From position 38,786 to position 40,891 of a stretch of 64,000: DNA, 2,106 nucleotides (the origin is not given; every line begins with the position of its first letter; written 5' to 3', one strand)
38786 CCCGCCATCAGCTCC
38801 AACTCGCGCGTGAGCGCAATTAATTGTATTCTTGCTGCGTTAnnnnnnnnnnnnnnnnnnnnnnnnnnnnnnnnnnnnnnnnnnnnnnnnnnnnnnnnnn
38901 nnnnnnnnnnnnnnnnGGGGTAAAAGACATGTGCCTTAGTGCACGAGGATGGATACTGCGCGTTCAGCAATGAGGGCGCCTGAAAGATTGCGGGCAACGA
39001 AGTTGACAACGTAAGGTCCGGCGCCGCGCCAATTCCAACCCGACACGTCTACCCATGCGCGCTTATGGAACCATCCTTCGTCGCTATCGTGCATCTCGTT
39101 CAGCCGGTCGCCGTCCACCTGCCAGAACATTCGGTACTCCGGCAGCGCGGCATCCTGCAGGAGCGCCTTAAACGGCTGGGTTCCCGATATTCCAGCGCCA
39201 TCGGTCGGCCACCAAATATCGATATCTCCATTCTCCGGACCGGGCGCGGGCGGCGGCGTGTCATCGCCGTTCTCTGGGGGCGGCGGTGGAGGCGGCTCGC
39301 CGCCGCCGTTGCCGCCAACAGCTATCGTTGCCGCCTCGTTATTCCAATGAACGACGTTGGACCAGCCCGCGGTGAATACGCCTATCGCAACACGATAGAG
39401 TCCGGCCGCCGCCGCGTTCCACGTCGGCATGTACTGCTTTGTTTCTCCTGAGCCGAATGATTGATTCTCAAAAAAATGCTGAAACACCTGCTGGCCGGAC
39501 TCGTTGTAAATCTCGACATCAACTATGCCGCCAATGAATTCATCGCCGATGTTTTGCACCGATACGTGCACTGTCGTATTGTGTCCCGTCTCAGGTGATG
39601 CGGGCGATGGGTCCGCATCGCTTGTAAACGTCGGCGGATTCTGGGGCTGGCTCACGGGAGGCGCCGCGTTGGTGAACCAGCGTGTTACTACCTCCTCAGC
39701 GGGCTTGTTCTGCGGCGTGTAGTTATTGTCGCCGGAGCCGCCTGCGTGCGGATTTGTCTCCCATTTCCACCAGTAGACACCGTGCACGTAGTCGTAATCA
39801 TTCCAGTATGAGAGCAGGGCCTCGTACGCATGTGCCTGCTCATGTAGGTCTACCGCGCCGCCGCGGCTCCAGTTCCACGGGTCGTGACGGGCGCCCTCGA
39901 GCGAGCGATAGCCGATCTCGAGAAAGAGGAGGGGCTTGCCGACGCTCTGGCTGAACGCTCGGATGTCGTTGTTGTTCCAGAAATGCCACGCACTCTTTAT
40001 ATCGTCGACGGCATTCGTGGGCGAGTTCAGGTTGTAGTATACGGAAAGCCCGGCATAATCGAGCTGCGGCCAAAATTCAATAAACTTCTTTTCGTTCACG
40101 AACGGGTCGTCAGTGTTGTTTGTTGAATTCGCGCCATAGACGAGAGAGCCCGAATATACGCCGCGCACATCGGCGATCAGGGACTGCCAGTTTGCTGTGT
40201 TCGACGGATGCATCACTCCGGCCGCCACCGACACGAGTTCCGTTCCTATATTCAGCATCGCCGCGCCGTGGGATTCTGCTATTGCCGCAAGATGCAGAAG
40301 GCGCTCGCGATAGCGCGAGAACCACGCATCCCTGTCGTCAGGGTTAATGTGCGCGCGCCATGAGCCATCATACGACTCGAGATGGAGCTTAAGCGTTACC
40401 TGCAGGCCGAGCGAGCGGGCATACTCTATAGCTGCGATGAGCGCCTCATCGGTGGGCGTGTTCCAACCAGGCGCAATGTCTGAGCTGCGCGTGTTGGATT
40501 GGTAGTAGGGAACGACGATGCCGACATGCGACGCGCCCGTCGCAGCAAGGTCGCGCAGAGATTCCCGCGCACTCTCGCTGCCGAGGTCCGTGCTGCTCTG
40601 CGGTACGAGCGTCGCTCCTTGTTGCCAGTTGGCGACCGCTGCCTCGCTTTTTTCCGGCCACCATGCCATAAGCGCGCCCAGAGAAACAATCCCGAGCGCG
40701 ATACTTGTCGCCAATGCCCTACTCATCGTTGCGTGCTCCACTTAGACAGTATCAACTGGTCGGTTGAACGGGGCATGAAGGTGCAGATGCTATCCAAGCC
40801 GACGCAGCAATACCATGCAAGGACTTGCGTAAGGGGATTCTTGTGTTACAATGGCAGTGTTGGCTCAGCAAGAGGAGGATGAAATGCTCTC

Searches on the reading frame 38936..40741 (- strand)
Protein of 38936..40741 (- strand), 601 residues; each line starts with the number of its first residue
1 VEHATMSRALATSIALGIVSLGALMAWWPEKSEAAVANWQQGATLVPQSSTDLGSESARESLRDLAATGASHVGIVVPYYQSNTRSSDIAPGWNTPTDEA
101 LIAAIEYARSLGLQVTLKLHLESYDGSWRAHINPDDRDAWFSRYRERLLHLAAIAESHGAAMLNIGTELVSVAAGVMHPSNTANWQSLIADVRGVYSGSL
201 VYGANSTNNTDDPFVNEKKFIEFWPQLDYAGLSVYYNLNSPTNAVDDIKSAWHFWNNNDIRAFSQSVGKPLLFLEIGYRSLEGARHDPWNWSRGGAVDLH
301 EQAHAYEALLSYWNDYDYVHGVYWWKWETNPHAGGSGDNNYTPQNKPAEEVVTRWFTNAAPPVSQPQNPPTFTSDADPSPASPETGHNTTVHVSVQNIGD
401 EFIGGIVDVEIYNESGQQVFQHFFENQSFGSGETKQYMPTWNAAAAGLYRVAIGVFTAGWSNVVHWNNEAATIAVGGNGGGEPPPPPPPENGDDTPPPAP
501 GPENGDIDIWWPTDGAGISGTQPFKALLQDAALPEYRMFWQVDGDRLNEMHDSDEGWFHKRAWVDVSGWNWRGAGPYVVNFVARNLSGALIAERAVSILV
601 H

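Call 77: search_protein_families(library=pfam, proteins=[window:38936-40741:-], max_evalue=0.00001)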
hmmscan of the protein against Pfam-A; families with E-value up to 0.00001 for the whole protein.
window:38936-40741:- (601 aa): 1 family
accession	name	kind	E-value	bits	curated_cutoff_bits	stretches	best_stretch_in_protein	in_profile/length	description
PF22612.2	GH113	-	3.3e-54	184.7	27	1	53-341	12-284/289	Glycoside Hydrolase Family 113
